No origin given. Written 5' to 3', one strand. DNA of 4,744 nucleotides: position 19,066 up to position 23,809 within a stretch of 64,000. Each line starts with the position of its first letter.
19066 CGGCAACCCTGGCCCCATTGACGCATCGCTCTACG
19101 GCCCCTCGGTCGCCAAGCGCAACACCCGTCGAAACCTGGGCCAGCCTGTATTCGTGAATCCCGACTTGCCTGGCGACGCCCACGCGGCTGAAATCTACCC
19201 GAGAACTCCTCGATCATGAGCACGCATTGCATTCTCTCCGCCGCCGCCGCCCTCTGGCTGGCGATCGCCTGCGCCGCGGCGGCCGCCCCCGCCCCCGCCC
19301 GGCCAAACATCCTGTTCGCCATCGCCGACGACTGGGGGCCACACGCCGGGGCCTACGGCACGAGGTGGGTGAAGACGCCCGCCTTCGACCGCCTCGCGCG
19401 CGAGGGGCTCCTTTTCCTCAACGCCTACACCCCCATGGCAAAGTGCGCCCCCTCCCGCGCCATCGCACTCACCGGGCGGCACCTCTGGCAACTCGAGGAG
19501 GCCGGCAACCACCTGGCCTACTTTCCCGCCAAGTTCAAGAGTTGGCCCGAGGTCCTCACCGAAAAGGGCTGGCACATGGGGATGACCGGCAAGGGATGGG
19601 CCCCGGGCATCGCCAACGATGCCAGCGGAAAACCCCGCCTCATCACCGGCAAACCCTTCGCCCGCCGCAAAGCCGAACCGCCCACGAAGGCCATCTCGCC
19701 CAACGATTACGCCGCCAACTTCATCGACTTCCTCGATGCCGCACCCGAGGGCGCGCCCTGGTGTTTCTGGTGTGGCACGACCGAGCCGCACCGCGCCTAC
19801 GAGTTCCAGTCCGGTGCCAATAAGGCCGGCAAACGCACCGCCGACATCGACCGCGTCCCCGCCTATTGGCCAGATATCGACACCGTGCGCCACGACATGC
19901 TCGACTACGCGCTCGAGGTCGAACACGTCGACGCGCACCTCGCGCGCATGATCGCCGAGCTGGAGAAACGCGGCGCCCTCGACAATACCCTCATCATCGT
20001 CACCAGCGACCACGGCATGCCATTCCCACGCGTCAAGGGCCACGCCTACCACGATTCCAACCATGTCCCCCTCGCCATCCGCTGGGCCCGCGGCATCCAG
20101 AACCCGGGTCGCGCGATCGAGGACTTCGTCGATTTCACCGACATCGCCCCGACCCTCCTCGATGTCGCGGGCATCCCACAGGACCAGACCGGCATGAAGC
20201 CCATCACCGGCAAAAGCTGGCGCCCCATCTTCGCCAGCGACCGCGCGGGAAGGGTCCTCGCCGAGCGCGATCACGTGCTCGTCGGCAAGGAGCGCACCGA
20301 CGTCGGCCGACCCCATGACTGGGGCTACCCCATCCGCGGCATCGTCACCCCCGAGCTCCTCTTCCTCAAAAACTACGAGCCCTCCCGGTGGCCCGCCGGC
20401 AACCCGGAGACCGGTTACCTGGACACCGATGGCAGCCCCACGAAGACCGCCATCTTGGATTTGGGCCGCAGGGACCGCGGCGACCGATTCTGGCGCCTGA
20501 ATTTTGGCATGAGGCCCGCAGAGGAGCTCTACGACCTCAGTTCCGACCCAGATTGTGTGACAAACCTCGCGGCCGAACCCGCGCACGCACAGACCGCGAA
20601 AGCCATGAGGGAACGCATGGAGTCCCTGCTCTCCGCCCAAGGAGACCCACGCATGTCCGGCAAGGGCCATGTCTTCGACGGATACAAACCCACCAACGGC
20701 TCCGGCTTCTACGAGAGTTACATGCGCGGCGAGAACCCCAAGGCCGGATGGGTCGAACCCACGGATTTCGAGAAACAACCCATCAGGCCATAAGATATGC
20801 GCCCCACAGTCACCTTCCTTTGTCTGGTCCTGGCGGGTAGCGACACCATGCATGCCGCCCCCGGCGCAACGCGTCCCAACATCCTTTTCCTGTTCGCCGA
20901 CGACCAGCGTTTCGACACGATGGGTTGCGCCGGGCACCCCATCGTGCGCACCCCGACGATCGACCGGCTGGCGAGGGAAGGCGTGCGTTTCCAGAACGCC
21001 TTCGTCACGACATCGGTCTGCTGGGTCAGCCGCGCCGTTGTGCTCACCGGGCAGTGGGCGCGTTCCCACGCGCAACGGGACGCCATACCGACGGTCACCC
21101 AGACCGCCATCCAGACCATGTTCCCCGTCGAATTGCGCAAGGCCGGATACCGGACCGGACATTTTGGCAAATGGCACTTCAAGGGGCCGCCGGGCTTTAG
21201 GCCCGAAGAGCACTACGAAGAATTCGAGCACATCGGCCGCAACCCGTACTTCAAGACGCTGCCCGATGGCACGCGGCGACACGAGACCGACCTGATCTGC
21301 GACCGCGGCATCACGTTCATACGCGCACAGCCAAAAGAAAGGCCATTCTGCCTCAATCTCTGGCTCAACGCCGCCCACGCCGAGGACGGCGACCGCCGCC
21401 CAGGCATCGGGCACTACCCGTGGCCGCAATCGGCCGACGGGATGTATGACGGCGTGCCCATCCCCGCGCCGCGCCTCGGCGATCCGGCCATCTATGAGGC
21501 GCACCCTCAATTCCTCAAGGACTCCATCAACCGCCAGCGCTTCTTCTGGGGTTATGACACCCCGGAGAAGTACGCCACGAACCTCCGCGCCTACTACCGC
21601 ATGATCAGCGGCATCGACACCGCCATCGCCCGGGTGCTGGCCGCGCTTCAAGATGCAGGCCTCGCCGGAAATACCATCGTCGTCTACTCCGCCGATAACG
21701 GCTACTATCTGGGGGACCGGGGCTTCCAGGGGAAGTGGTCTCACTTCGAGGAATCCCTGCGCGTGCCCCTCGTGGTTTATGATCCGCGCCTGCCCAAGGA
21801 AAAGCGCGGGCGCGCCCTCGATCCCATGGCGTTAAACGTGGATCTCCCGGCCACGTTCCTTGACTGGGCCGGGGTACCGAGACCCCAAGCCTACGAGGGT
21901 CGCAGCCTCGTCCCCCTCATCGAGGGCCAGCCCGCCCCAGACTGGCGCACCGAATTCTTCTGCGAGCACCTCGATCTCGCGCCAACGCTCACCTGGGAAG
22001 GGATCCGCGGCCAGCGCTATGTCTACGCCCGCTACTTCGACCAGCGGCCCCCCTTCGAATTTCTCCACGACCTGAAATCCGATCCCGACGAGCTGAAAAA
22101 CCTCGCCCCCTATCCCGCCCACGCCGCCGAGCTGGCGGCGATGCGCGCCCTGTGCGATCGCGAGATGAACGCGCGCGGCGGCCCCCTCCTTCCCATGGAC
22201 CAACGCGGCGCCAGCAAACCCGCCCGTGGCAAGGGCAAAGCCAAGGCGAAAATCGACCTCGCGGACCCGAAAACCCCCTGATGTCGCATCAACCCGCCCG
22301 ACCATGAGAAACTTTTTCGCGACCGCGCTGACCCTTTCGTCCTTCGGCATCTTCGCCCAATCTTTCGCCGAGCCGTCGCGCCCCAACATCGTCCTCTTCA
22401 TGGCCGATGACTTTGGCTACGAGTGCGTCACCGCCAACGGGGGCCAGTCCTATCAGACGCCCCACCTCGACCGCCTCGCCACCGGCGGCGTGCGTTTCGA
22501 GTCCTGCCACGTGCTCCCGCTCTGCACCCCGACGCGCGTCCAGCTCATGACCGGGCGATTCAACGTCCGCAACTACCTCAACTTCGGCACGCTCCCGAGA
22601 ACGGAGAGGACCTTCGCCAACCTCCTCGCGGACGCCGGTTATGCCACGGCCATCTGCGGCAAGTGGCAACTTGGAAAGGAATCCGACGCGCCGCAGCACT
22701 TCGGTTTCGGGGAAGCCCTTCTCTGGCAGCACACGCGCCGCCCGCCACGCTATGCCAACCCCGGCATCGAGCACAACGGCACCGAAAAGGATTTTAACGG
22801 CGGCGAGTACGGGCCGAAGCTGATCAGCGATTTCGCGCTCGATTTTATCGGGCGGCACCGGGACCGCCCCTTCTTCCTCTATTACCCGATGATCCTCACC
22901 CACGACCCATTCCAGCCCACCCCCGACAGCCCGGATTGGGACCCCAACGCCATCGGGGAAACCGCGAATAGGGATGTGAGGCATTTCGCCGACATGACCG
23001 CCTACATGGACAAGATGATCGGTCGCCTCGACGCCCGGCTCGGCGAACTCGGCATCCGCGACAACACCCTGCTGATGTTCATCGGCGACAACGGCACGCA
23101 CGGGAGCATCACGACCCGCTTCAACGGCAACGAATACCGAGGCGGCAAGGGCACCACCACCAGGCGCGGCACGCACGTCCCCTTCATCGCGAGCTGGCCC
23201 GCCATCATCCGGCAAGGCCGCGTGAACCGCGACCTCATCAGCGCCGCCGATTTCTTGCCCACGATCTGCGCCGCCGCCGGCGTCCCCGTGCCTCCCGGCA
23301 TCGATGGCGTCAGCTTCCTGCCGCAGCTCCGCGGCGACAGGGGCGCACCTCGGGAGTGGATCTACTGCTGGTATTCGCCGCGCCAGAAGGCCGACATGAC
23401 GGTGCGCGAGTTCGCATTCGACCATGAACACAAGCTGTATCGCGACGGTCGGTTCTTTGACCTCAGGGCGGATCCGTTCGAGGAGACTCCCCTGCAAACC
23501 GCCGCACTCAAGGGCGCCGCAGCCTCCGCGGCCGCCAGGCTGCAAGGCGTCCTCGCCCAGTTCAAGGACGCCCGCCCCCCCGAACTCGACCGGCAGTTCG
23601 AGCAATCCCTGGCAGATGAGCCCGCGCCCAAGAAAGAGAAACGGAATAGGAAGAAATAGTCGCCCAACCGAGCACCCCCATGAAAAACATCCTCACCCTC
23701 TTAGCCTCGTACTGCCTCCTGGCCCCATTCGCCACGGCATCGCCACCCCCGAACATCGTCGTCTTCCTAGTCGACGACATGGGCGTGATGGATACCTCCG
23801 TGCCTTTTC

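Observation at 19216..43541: Extreme tandem array of Cys-type sulfatase genes with no maturation enzyme in the window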

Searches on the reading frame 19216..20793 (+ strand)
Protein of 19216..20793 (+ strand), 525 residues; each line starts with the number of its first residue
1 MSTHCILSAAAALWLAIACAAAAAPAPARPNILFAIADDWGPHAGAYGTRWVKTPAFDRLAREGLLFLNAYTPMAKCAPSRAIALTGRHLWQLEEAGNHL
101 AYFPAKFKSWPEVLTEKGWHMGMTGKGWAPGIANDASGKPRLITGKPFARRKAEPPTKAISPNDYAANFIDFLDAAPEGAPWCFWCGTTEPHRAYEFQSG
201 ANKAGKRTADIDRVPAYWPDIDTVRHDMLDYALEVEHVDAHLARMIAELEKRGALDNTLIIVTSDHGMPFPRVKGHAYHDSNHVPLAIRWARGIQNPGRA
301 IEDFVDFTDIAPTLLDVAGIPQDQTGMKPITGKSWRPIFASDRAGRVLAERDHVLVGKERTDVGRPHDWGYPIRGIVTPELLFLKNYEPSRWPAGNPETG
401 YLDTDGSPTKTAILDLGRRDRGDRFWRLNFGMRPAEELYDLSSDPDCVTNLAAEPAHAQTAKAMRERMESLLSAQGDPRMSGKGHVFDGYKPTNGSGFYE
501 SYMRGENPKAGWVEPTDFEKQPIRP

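Call 4: search_protein_families(library=pfam, proteins=[window:19216-20793:+])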
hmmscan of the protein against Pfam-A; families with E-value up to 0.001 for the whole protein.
window:19216-20793:+ (525 aa): 6 families
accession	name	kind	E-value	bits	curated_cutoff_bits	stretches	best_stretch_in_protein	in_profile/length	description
PF00884.28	Sulfatase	-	8.7e-36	124.2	25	1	30-320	1-301/301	Sulfatase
PF16347.10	SGSH_C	-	1.1e-12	48.8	29.3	1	276-343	10-72/154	N-sulphoglucosamine sulphohydrolase, C-terminal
PF01663.27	Phosphodiest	-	4.5e-10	40.1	23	1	211-269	160-222/342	Type I phosphodiesterase / nucleotide pyrophosphatase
PF01676.23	Metalloenzyme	-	7.1e-06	26.2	24.3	1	222-319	158-249/252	Metalloenzyme superfamily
PF02995.22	DUF229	-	1e-05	24.9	25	1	226-272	304-347/496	Protein of unknown function (DUF229)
PF07394.17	DUF1501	-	0.00041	20.1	27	1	235-267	268-300/390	Protein of unknown function (DUF1501)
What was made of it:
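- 19216..20793 (+): S04 sulfatase (525 aa), CAPSR; first gene of the array; only distant solved relatives. PF00884 (call 4).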

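Call 23: search_solved_structures(query=window:19216-20793:+, max_evalue=1e-10)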
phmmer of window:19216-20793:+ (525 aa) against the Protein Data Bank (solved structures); distinct sequences matched with E-value up to 1e-10: 47.
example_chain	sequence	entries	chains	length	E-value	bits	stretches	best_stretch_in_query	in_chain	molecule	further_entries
9bb9_A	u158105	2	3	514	6.1e-34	120.7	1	189-480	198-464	S1_8A sulfatase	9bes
9bes_B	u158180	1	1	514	1.9e-32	115.8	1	189-480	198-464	S1_8A Sulfatase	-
4mhx_A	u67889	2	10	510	5.9e-29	104.3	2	213-471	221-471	N-sulphoglucosamine sulphohydrolase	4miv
7p24_AAA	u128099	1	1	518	8.4e-28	100.5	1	30-127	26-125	Mucin-desulfating sulfatase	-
9bbd_A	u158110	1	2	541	1.5e-25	93.1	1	212-461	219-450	S1_8B sulfatase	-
9bef_A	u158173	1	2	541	3.5e-24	88.5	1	212-461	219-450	S1_8B sulfatase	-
5g2v_A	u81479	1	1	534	6.3e-24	87.7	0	28-128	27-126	N-ACETYLGLUCOSAMINE-6-SULFATASE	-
2qzu_A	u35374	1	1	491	2.2e-21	79.3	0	23-127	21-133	Putative sulfatase yidJ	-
4uph_A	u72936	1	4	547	7.5e-21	77.5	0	230-323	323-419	SULFATASE (SULFURIC ESTER HYDROLASE) PROTEIN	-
7oz8_AAA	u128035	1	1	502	4.9e-20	74.9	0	223-326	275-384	Choline-sulfatase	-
7snj_A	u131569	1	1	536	9.9e-19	70.5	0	11-90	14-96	Arylsulfatase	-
7sno_A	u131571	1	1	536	1e-18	70.5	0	11-90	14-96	Arylsulfatase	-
6hhm_A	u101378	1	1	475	2.3e-18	69.4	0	28-131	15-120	Arylsulfatase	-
9fo1_A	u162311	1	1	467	3.4e-18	68.8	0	26-100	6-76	k-carrageenan sulfatase S1_16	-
6hr5_A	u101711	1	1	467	4.3e-18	68.4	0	27-126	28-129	Alpha-L-rhamnosidase/sulfatase (GH78)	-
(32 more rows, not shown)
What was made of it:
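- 19216..20793 (+): Best PDB hit S1_8A at 6e-34 (call 23).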

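Call 28: search_protein_families(library=ncbifam, proteins=[window:19216-20793:+], max_evalue=1e-20)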
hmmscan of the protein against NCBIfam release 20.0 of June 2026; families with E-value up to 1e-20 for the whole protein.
window:19216-20793:+ (525 aa): 3 families
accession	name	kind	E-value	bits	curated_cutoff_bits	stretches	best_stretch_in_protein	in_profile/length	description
NF010322.0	PRK13759.1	equivalog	2.6e-34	118.6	481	0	222-356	261-398/486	arylsulfatase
TIGR03417.1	chol_sulfatase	equivalog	4.8e-28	98.3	433.45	0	29-126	2-100/500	choline-sulfatase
NF045661.1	HdlasePehA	equivalog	7.6e-26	90.8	900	0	228-324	281-381/506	phosphoric/sulfuric ester hydrolase PehA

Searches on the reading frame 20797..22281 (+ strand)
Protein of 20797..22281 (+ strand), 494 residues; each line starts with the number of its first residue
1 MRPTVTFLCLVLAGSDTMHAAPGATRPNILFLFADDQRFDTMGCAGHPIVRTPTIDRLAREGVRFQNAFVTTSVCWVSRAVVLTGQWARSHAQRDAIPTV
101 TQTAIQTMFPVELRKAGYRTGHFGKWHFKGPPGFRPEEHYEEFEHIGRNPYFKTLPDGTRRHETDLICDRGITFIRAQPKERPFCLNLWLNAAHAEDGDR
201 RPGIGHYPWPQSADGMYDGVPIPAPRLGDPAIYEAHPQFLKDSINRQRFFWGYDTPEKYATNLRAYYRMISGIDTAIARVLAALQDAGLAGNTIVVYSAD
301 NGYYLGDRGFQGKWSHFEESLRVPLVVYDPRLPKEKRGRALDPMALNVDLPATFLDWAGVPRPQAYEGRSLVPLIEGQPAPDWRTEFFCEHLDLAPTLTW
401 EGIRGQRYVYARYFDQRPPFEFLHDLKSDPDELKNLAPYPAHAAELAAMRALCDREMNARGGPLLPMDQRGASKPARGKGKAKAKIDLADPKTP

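Call 4: search_protein_families(library=pfam, proteins=[window:20797-22281:+])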
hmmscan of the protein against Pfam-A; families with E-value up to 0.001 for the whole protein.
window:20797-22281:+ (494 aa): 2 families
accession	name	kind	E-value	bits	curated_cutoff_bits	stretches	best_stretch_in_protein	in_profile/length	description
PF00884.28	Sulfatase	-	1.2e-43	150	25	1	27-360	1-301/301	Sulfatase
PF16347.10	SGSH_C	-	2.2e-21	77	29.3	1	306-444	1-139/154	N-sulphoglucosamine sulphohydrolase, C-terminal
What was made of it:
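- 20797..22281 (+): S05 sulfatase (494 aa), non-canonical CWVSR; S1_25-like. PF00884 E 1.2e-43 (call 4).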

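Call 28: search_protein_families(library=ncbifam, proteins=[window:20797-22281:+], max_evalue=1e-20)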
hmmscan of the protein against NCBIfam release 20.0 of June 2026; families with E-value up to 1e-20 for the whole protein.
window:20797-22281:+ (494 aa): 4 families
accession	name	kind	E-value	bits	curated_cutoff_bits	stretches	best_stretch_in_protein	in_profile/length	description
NF010322.0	PRK13759.1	equivalog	1.4e-60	205.2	481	2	160-461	178-461/486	arylsulfatase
NF045661.1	HdlasePehA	equivalog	1.1e-47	162.8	900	1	164-449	183-477/506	phosphoric/sulfuric ester hydrolase PehA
TIGR03417.1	chol_sulfatase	equivalog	1.2e-46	159.7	433.45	1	179-453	180-436/500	choline-sulfatase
NF052527.1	Mn_arylsulf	exception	2e-26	93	850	0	263-444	264-439/479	manganese-dependent arylsulfatase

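Call 29: search_solved_structures(query=window:20797-22281:+, max_evalue=1e-30)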
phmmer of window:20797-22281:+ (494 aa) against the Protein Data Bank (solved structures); distinct sequences matched with E-value up to 1e-30: 18.
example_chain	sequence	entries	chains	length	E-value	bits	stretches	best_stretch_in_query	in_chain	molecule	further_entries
6hr5_A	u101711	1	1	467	4.6e-86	293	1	16-452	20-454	Alpha-L-rhamnosidase/sulfatase (GH78)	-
7p24_AAA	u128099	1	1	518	2.8e-54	188.1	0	258-444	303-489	Mucin-desulfating sulfatase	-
5g2v_A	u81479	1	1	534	7.6e-54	186.7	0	25-196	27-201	N-ACETYLGLUCOSAMINE-6-SULFATASE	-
9s03_A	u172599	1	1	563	5.6e-53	183.8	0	262-438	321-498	Putative sulfatase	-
7ebp_A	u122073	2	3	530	1.6e-43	152.6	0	25-194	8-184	Sulfatase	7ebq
9s8y_A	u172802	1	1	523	2e-43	152.3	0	26-194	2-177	Sulfatase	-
4upi_A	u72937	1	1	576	2.6e-42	148.6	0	167-441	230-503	SULFATASE FAMILY PROTEIN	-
7lha_A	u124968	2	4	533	2.8e-40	141.9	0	254-391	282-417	Exo-L-galactose-6-sulfatase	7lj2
7snj_A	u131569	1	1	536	4.8e-39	137.9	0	259-408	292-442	Arylsulfatase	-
7sno_A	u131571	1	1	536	4.8e-39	137.9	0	259-408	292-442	Arylsulfatase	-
4upl_A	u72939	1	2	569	5.5e-38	134.4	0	252-449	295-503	SULFATASE FAMILY PROTEIN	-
4upk_A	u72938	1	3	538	3.5e-34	121.8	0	213-450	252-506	PHOSPHONATE MONOESTER HYDROLASE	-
2w8s_A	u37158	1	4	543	3.1e-33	118.7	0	194-446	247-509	PHOSPHONATE MONOESTER HYDROLASE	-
2qzu_A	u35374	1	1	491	3.8e-33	118.4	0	256-438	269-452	Putative sulfatase yidJ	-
7oz8_AAA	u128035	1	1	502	1.6e-32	116.3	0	207-465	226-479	Choline-sulfatase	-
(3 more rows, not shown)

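Call 73: search_solved_structures(query=window:20797-22281:+, max_evalue=1e-80, show_alignments=1)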
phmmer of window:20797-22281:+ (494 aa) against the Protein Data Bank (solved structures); distinct sequences matched with E-value up to 1e-80: 1.
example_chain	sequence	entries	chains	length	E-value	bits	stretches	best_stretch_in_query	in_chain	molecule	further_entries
6hr5_A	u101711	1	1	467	4.6e-86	293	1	16-452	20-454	Alpha-L-rhamnosidase/sulfatase (GH78)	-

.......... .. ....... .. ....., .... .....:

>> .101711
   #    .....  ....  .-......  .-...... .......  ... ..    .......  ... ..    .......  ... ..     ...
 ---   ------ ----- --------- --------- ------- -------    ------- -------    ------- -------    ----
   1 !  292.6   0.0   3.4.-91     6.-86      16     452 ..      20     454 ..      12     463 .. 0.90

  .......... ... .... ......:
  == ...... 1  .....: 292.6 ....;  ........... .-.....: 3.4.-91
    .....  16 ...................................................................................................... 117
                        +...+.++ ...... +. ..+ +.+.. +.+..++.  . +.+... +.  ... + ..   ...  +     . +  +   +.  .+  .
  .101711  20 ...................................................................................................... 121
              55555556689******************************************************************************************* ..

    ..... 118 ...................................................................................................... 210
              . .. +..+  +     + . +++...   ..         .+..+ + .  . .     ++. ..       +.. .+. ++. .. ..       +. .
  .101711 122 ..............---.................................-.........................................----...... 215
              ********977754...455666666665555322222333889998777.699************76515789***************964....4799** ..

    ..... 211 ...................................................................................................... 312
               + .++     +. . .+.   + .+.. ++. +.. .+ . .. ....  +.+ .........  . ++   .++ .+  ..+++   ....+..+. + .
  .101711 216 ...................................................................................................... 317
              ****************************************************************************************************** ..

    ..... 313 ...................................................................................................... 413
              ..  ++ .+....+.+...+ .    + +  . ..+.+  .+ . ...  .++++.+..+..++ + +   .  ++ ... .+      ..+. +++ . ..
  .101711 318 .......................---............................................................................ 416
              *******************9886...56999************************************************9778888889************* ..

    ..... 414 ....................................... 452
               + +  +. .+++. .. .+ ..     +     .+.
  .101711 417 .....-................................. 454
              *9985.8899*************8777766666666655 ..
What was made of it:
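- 20797..22281 (+): 6hr5 (GH78/sulfatase of the ulvan pathway) at E 4.6e-86, and that structure has CAASR at the same site (calls 29, 73).
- S05 to S1_25-type (calls 29, 73)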

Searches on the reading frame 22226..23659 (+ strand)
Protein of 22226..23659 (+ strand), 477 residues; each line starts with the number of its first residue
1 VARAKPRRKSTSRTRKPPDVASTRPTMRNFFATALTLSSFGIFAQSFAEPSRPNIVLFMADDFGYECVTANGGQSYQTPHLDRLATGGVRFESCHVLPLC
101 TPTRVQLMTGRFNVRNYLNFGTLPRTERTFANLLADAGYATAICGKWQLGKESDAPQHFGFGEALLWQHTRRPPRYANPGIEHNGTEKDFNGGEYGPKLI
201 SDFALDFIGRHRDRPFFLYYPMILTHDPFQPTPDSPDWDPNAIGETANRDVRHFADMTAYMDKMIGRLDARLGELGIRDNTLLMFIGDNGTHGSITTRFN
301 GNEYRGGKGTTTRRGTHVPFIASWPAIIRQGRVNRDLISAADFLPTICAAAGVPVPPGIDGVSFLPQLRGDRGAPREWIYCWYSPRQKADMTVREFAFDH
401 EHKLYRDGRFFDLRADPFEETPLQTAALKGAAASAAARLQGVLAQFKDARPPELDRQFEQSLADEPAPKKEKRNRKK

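Call 4: search_protein_families(library=pfam, proteins=[window:22226-23659:+])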
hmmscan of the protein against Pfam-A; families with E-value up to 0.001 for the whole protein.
window:22226-23659:+ (477 aa): 2 families
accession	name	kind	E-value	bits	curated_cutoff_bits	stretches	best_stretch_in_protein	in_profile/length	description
PF00884.28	Sulfatase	-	2.1e-50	172.2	25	1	53-353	1-301/301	Sulfatase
PF16347.10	SGSH_C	-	6.1e-10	39.9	29.3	1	316-420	16-128/154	N-sulphoglucosamine sulphohydrolase, C-terminal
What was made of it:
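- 22304..23659 (+): S06 sulfatase (451 aa), CTPTR. PF00884 E 2.1e-50 (call 4).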

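Call 28: search_protein_families(library=ncbifam, proteins=[window:22304-23659:+], max_evalue=1e-20)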
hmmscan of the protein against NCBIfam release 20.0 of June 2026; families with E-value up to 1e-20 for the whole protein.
window:22304-23659:+ (451 aa): 2 families
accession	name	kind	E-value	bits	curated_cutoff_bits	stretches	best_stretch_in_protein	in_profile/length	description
NF010322.0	PRK13759.1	equivalog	3.4e-35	121.5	481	0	220-399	262-438/486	arylsulfatase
TIGR03417.1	chol_sulfatase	equivalog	6e-28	98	433.45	0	26-123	2-103/500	choline-sulfatase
